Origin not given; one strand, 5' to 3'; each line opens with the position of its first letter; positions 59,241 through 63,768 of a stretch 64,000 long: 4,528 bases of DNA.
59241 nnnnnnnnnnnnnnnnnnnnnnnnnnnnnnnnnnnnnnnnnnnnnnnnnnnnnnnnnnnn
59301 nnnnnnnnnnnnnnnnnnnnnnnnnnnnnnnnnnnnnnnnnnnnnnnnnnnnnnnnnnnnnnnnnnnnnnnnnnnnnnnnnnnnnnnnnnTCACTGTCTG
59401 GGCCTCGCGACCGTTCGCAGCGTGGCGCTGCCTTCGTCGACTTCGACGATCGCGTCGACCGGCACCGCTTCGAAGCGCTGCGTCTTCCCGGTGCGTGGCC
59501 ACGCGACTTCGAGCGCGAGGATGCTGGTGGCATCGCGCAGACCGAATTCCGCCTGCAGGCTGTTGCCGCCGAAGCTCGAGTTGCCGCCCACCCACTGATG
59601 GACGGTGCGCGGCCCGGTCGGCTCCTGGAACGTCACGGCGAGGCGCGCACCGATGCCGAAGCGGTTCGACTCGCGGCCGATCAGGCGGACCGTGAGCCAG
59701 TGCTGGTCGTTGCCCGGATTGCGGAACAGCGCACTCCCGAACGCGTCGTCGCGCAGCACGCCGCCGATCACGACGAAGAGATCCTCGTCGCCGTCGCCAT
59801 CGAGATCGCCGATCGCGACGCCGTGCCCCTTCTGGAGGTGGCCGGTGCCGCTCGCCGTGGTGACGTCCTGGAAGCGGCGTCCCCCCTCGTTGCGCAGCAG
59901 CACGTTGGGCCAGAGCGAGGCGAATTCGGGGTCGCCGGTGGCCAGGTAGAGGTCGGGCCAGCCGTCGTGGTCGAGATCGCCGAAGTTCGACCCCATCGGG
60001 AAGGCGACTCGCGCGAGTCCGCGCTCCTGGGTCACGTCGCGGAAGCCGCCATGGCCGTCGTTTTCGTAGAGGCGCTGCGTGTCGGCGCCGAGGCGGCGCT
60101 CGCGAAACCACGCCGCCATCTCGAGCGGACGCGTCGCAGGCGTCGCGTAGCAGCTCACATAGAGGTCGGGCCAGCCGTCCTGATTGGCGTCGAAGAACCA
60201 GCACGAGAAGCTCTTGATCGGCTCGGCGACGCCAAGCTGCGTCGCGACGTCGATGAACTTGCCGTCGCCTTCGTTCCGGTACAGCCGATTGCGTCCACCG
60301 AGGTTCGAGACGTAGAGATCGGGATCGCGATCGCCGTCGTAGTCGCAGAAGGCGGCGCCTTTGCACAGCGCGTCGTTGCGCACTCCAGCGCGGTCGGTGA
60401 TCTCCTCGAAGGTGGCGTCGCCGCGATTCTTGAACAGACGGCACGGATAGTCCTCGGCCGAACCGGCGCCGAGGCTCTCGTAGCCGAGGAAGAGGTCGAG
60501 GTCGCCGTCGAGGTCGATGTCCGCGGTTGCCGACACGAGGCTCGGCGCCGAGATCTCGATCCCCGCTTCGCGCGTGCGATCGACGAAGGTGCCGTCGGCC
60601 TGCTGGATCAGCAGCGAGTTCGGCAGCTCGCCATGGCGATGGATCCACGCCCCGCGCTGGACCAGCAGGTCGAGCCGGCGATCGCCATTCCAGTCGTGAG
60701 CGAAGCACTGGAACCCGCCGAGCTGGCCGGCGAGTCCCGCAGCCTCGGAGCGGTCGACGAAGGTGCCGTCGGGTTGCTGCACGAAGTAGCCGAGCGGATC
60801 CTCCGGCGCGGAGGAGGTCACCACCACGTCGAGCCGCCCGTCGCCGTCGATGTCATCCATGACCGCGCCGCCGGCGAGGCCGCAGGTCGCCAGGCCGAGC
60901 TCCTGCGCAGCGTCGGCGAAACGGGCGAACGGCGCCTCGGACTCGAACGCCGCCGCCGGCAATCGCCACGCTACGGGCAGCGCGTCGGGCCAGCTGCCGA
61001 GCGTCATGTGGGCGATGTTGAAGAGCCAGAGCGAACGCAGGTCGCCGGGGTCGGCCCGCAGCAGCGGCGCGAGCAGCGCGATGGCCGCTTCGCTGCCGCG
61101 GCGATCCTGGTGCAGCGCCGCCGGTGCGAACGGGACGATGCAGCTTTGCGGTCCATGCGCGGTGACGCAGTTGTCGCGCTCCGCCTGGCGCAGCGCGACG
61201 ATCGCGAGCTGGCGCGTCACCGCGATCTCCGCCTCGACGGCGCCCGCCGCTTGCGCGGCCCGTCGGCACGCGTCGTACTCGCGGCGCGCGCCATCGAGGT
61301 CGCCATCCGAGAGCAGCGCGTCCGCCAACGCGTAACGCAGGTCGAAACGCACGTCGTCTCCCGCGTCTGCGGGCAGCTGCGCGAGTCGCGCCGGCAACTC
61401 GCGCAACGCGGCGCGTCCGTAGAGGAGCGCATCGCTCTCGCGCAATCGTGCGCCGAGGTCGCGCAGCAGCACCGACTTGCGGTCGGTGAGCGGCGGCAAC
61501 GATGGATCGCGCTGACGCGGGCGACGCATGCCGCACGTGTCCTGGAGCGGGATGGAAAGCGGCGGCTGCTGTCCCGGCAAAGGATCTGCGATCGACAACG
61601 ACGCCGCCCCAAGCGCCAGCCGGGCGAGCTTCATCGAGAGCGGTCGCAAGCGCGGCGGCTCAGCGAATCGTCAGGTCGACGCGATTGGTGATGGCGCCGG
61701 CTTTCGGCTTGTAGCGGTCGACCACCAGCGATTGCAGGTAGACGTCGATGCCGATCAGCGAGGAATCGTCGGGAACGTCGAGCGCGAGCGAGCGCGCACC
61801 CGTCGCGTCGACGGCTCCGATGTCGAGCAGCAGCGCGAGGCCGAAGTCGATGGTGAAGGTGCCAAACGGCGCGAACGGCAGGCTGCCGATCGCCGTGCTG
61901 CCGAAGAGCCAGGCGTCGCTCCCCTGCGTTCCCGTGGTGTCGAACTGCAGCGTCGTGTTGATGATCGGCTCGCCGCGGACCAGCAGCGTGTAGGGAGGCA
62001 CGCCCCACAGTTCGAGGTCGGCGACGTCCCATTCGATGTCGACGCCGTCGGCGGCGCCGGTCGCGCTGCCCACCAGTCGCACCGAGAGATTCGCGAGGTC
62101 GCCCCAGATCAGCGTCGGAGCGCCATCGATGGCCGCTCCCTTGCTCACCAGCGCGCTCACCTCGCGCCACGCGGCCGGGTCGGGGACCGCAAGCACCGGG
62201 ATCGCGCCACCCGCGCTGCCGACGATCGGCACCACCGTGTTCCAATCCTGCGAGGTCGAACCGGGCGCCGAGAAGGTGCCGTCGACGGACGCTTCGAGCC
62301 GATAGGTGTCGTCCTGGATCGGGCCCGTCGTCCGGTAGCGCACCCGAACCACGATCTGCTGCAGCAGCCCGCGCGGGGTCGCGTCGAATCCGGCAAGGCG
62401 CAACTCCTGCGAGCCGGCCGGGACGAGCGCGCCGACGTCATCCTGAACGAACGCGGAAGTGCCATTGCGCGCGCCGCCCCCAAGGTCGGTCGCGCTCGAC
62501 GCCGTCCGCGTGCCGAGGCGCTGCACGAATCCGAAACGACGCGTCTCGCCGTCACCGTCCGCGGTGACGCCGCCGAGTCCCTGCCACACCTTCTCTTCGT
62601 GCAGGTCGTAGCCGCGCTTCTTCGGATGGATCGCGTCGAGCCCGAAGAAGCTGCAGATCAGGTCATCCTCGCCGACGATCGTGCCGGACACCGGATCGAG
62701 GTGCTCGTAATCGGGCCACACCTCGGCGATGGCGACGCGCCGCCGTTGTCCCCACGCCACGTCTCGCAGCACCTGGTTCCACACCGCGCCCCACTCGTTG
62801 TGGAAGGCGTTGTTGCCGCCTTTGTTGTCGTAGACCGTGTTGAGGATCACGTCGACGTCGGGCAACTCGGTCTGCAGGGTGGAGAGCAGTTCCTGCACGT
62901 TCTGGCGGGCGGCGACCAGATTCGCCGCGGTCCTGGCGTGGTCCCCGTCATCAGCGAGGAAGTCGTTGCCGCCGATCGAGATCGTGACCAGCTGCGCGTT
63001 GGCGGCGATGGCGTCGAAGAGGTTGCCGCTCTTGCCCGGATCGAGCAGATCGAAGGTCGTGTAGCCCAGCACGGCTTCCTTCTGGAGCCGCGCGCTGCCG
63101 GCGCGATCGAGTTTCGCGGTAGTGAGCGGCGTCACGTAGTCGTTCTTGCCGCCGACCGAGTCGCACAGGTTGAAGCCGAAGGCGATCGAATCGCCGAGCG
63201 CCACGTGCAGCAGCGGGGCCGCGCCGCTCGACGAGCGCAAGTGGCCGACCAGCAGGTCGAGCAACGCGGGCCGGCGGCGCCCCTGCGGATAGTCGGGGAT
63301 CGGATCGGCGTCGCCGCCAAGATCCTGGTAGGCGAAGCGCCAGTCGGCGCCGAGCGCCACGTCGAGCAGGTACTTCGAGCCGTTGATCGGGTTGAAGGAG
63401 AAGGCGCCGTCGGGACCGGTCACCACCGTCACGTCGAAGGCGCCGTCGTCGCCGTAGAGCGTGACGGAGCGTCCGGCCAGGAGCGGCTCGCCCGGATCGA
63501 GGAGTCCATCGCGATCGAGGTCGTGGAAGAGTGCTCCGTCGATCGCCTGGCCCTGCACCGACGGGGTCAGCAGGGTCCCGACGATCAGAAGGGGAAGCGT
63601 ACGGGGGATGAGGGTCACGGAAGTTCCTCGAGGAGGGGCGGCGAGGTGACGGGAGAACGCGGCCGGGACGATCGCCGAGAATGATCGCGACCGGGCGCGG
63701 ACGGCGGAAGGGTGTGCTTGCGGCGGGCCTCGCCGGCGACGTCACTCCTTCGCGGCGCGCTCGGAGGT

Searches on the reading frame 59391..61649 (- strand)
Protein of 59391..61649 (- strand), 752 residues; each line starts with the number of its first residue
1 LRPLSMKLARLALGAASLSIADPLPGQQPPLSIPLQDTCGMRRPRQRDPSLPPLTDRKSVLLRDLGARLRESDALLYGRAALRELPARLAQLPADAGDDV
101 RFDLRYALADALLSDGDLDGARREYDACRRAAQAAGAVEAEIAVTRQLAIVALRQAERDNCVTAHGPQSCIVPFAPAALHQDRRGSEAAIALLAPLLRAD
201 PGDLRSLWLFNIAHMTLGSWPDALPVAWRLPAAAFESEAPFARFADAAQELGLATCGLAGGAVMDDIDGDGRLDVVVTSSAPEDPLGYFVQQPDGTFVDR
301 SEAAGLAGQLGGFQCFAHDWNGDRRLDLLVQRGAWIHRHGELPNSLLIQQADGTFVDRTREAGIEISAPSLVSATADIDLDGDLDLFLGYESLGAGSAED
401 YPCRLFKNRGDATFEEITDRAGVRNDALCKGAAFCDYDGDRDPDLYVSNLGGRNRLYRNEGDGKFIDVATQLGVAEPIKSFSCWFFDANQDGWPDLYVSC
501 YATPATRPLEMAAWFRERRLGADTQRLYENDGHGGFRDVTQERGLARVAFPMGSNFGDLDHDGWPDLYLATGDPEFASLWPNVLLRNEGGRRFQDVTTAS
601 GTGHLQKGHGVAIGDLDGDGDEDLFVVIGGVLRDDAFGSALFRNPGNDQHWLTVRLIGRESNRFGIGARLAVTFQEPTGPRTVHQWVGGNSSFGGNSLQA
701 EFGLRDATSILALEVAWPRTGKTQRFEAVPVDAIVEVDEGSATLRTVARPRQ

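Call 74: search_protein_families(library=pfam, proteins=[window:59391-61649:-], max_evalue=0.001)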
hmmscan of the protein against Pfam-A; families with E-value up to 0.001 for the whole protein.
window:59391-61649:- (752 aa): 3 families
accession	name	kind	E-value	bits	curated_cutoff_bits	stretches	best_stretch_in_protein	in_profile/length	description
PF13517.12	FG-GAP_3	-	1.5e-46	157.2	26.9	5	436-498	1-61/61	FG-GAP-like repeat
PF01839.29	FG-GAP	-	7.1e-11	42.2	22.1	0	265-280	8-23/37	FG-GAP repeat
PF07593.17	UnbV_ASPIC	-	1.3e-10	41.4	23.4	1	665-734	1-66/68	ASPIC and UnbV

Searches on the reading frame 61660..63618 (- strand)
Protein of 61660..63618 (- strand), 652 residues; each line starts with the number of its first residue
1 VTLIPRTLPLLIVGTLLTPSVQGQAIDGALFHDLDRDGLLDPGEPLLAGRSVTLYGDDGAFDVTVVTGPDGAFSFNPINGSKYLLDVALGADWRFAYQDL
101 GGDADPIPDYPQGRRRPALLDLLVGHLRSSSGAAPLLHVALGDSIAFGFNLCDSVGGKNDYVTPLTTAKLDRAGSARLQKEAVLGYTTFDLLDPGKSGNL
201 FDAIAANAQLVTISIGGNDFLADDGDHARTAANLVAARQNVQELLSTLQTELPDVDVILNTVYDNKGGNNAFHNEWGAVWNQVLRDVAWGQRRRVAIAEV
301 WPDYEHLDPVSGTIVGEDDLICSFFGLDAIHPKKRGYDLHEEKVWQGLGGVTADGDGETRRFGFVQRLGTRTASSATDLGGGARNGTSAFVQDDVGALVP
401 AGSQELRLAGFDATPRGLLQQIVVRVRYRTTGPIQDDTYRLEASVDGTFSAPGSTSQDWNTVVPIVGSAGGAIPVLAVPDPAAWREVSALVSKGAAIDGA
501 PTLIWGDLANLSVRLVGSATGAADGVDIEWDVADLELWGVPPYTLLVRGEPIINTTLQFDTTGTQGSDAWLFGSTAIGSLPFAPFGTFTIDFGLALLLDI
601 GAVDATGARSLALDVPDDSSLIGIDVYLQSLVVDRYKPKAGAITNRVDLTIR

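Call 74: search_protein_families(library=pfam, proteins=[window:61660-63618:-], max_evalue=0.001)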
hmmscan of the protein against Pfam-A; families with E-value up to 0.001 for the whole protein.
window:61660-63618:- (652 aa): 3 families
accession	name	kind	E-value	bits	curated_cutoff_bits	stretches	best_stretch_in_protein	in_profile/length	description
PF13472.12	Lipase_GDSL_2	-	7.4e-16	59.6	32.9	1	140-339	1-178/178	GDSL-like Lipase/Acylhydrolase family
PF17210.9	SdrD_B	-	3.5e-08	34.1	29.7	1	29-104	6-81/112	SdrD B-like domain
PF00657.28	Lipase_GDSL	-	1.7e-05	25.5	23.6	1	139-338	2-202/208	GDSL-like Lipase/Acylhydrolase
